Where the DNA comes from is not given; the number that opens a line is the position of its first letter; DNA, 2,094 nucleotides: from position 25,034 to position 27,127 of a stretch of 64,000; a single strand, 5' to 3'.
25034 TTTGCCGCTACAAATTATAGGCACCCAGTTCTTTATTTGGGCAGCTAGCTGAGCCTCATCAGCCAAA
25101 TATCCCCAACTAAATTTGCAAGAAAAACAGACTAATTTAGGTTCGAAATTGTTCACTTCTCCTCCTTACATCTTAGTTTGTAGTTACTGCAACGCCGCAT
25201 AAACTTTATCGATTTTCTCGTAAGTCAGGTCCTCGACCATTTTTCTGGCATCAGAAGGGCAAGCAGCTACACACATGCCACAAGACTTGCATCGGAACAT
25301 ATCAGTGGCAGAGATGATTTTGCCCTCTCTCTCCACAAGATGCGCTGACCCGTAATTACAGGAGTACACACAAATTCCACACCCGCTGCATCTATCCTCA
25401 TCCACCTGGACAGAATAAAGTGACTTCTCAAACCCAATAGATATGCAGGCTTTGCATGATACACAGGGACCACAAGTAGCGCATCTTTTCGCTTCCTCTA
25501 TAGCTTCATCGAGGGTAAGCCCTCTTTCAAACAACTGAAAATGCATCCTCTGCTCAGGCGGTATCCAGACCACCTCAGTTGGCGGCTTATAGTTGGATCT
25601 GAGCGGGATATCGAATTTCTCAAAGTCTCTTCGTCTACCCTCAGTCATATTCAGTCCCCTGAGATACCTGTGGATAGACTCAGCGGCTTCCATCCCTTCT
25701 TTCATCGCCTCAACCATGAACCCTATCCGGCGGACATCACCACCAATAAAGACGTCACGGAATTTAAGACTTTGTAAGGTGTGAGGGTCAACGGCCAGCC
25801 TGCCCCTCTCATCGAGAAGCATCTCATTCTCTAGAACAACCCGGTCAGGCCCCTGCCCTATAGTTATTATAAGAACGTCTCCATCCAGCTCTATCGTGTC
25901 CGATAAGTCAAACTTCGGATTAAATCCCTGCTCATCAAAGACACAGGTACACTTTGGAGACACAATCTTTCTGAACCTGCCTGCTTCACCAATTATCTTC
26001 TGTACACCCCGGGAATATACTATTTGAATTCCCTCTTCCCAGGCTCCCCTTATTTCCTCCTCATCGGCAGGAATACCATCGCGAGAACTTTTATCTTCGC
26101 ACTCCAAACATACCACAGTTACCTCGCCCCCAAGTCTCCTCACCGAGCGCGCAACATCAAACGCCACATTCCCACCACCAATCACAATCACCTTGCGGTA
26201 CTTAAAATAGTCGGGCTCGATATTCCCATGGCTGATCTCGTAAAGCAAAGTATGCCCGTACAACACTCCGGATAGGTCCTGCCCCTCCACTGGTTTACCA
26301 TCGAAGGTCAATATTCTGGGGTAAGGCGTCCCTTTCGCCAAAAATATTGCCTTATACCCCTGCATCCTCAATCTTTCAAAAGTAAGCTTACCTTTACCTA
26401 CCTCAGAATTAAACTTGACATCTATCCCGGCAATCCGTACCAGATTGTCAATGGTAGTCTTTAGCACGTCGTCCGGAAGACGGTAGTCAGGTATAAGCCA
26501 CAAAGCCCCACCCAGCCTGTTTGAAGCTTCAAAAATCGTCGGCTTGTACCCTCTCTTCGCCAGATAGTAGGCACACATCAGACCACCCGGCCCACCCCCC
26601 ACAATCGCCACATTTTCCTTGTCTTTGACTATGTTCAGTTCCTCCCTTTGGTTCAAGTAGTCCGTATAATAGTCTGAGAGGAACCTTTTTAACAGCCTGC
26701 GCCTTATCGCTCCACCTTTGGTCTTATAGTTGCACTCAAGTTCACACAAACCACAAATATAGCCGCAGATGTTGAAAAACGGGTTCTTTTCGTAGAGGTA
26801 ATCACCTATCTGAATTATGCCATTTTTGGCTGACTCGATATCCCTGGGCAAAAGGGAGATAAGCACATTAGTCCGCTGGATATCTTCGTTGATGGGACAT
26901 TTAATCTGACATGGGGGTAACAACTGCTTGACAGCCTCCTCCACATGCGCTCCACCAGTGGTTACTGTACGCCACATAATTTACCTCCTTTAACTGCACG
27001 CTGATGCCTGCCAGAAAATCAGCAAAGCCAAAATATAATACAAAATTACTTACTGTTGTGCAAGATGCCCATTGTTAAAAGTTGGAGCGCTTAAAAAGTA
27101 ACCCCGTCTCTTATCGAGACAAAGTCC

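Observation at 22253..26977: Mvh-type hydrogenase (MvhA/G/D) paired with a GltD/HdrA-like flavoprotein instead of a heterodisulfide reductase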

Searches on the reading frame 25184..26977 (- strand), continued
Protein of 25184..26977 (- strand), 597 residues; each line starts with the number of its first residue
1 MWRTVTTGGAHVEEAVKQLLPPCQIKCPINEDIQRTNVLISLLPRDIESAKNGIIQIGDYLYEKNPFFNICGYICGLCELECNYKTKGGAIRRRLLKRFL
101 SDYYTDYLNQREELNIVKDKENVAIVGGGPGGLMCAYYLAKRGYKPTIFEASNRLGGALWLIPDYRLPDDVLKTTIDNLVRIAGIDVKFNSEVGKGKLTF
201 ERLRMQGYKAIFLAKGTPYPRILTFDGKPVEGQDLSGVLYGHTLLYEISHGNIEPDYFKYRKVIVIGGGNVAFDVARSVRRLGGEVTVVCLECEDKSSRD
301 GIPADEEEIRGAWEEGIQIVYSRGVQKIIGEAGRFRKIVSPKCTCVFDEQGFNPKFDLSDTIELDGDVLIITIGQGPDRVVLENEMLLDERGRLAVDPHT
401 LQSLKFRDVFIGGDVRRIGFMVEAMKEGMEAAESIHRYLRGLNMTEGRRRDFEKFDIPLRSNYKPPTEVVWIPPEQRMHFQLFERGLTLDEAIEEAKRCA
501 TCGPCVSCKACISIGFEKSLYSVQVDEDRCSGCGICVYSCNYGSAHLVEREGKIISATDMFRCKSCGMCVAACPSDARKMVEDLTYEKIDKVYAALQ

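Call 102: find_encoding_contigs(protein=P0161, flank=6000, max_places=2)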
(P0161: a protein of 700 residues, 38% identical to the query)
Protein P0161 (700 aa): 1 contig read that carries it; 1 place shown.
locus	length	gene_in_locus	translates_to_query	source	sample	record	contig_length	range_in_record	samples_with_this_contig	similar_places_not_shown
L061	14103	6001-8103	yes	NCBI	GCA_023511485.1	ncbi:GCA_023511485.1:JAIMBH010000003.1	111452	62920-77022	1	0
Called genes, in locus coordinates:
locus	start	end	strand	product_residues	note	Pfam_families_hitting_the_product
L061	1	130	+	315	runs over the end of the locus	PF03599:CdhD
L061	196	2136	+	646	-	PF03063:Prismane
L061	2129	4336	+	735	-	PF18537:CODH_A_N, PF03598:CdhC, PF19436:ACS_CODH_B_C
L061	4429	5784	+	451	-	PF04060:FeS, PF03599:CdhD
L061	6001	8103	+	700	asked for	PF14691:Fer4_20, PF01946:Thi4, PF00890:FAD_binding_2 (weak), PF01266:DAO, PF07992:Pyr_redox_2, PF13450:NAD_binding_8, PF13738:Pyr_redox_3, PF02662:FlpD, +8 more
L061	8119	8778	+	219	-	PF12225:DUF5981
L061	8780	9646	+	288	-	PF02219:MTHFR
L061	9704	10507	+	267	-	PF00142:Fer4_NifH (weak), PF01656:CbiA, PF02374:ArsA_ATPase, PF10609:ParA (weak), PF13614:AAA_31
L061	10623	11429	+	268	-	PF00809:Pterin_bind, PF03599:CdhD (weak)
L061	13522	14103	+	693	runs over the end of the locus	-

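Call 103: find_encoding_contigs(protein=P0167, flank=6000, max_places=2)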
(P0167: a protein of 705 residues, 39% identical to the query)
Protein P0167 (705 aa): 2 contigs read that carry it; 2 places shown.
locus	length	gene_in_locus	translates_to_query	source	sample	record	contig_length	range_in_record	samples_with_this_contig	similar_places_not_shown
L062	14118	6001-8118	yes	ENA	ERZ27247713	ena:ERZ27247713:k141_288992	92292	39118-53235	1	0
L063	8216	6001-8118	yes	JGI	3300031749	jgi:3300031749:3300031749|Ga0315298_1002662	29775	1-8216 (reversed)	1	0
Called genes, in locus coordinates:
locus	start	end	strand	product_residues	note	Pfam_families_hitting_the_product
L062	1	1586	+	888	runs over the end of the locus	PF00403:HMA, PF00122:E1-E2_ATPase, PF00702:Hydrolase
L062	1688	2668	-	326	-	PF01832:Glucosaminidase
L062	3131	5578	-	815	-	PF20437:LonC_helical, PF13654:AAA_32, PF20436:LonB_AAA-LID, PF05362:Lon_C (weak)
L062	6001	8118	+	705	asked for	PF14691:Fer4_20, PF00070:Pyr_redox (faint), PF00890:FAD_binding_2 (faint), PF07992:Pyr_redox_2, PF13450:NAD_binding_8, PF13738:Pyr_redox_3, PF13187:Fer4_9 (weak), PF02662:FlpD, +1 more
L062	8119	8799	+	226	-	PF00702:Hydrolase, PF12710:HAD, PF13419:HAD_2, PF13242:Hydrolase_like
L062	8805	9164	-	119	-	-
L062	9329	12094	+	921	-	PF10114:PocR, PF13185:GAF_2, PF01590:GAF, PF13185:GAF_2, PF08448:PAS_4, PF13426:PAS_9, PF00512:HisKA, PF02518:HATPase_c, +2 more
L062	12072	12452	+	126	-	PF00072:Response_reg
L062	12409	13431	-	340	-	PF00535:Glycos_transf_2, PF13641:Glyco_tranf_2_3, PF13632:Glyco_trans_2_3 (weak)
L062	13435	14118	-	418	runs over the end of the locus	PF13439:Glyco_transf_4, PF20706:GT4-conflict (faint), PF13579:Glyco_trans_4_4, PF00534:Glycos_transf_1, PF13692:Glyco_trans_1_4, PF13524:Glyco_trans_1_2 (weak)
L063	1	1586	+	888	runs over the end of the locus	PF00403:HMA, PF00122:E1-E2_ATPase, PF00702:Hydrolase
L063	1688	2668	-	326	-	PF01832:Glucosaminidase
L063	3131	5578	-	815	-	PF20437:LonC_helical, PF13654:AAA_32, PF20436:LonB_AAA-LID, PF05362:Lon_C (weak)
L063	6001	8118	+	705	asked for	PF14691:Fer4_20, PF00070:Pyr_redox (faint), PF00890:FAD_binding_2 (faint), PF07992:Pyr_redox_2, PF13450:NAD_binding_8, PF13738:Pyr_redox_3, PF13187:Fer4_9 (weak), PF02662:FlpD, +1 more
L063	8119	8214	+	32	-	?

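Call 104: find_encoding_contigs(protein=P0222, flank=6000, max_places=2)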
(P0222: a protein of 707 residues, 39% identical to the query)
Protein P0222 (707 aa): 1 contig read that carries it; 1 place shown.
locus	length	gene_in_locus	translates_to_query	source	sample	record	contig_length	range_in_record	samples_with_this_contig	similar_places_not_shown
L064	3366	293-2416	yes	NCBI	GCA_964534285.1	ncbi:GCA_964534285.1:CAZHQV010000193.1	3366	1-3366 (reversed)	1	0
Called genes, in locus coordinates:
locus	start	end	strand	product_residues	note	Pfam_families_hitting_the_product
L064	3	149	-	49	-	?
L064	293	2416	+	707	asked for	PF14691:Fer4_20, PF00070:Pyr_redox (weak), PF01266:DAO (weak), PF07992:Pyr_redox_2, PF13450:NAD_binding_8, PF12838:Fer4_7 (weak), PF13237:Fer4_10 (weak), PF02662:FlpD, +6 more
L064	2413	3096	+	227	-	PF12225:DUF5981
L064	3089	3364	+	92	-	?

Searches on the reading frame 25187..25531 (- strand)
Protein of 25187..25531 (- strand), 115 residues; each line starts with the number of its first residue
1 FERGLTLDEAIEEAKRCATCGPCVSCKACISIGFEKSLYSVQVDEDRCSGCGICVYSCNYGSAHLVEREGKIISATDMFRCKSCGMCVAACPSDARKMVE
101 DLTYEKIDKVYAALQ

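Call 79: search_solved_structures(query=window:25187-25531:-, max_evalue=0.01, show_alignments=2)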
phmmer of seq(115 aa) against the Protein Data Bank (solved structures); distinct sequences matched with E-value up to 0.01: 68 (the best 60 are shown).
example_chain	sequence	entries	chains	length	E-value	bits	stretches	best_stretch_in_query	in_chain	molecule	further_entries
9sfi_A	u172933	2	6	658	4.2e-15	59.2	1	34-98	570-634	CoB--CoM heterodisulfide reductase iron-sulfur subunit A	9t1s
9sw6_G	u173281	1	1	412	1.3e-14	57.6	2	17-94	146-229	Polyferredoxin protein MvhB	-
5odc_A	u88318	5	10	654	2.4e-14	56.7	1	40-98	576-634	Heterodisulfide reductase, subunit A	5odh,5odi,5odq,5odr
7bkb_A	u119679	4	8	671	2e-11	47.3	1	39-104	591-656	CoB--CoM heterodisulfide reductase iron-sulfur subunit A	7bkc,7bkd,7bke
7bkb_K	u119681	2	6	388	3.3e-10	43.4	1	41-102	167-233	Formylmethanofuran dehydrogenase, subunit F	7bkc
9sw6_H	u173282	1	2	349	2e-09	40.9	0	34-98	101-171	Tungsten formylmethanofuran dehydrogenase, subunit F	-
5t5i_F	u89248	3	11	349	3.5e-09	40.1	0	34-97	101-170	Tungsten formylmethanofuran dehydrogenase subunit fwdF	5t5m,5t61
9sfi_O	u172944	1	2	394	1.5e-08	38.1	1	35-96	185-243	Ferredoxin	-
8rvv_A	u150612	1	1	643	3.3e-08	36.9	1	42-111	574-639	H(2):CoB-CoM heterodisulfide,ferredoxin reductase subunit A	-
8rvu_a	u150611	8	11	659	3.6e-08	36.8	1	42-111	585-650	H(2):CoB-CoM heterodisulfide,ferredoxin reductase subunit A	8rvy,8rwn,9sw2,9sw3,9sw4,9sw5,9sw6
9sfi_T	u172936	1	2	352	1.2e-07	35.1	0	41-96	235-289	4Fe-4S ferredoxin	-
7np8_A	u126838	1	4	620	2.9e-06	30.7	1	39-101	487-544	Coenzyme F420-dependent sulfite reductase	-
7bkb_L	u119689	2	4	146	8.6e-06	29.1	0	76-111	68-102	Formylmethanofuran dehydrogenase, subunit G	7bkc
9sfi_U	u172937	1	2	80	9.8e-06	29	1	38-99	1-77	4Fe-4S binding protein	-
7npa_A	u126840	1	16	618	1.1e-05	28.7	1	42-101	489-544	Coenzyme F420-dependent sulfite reductase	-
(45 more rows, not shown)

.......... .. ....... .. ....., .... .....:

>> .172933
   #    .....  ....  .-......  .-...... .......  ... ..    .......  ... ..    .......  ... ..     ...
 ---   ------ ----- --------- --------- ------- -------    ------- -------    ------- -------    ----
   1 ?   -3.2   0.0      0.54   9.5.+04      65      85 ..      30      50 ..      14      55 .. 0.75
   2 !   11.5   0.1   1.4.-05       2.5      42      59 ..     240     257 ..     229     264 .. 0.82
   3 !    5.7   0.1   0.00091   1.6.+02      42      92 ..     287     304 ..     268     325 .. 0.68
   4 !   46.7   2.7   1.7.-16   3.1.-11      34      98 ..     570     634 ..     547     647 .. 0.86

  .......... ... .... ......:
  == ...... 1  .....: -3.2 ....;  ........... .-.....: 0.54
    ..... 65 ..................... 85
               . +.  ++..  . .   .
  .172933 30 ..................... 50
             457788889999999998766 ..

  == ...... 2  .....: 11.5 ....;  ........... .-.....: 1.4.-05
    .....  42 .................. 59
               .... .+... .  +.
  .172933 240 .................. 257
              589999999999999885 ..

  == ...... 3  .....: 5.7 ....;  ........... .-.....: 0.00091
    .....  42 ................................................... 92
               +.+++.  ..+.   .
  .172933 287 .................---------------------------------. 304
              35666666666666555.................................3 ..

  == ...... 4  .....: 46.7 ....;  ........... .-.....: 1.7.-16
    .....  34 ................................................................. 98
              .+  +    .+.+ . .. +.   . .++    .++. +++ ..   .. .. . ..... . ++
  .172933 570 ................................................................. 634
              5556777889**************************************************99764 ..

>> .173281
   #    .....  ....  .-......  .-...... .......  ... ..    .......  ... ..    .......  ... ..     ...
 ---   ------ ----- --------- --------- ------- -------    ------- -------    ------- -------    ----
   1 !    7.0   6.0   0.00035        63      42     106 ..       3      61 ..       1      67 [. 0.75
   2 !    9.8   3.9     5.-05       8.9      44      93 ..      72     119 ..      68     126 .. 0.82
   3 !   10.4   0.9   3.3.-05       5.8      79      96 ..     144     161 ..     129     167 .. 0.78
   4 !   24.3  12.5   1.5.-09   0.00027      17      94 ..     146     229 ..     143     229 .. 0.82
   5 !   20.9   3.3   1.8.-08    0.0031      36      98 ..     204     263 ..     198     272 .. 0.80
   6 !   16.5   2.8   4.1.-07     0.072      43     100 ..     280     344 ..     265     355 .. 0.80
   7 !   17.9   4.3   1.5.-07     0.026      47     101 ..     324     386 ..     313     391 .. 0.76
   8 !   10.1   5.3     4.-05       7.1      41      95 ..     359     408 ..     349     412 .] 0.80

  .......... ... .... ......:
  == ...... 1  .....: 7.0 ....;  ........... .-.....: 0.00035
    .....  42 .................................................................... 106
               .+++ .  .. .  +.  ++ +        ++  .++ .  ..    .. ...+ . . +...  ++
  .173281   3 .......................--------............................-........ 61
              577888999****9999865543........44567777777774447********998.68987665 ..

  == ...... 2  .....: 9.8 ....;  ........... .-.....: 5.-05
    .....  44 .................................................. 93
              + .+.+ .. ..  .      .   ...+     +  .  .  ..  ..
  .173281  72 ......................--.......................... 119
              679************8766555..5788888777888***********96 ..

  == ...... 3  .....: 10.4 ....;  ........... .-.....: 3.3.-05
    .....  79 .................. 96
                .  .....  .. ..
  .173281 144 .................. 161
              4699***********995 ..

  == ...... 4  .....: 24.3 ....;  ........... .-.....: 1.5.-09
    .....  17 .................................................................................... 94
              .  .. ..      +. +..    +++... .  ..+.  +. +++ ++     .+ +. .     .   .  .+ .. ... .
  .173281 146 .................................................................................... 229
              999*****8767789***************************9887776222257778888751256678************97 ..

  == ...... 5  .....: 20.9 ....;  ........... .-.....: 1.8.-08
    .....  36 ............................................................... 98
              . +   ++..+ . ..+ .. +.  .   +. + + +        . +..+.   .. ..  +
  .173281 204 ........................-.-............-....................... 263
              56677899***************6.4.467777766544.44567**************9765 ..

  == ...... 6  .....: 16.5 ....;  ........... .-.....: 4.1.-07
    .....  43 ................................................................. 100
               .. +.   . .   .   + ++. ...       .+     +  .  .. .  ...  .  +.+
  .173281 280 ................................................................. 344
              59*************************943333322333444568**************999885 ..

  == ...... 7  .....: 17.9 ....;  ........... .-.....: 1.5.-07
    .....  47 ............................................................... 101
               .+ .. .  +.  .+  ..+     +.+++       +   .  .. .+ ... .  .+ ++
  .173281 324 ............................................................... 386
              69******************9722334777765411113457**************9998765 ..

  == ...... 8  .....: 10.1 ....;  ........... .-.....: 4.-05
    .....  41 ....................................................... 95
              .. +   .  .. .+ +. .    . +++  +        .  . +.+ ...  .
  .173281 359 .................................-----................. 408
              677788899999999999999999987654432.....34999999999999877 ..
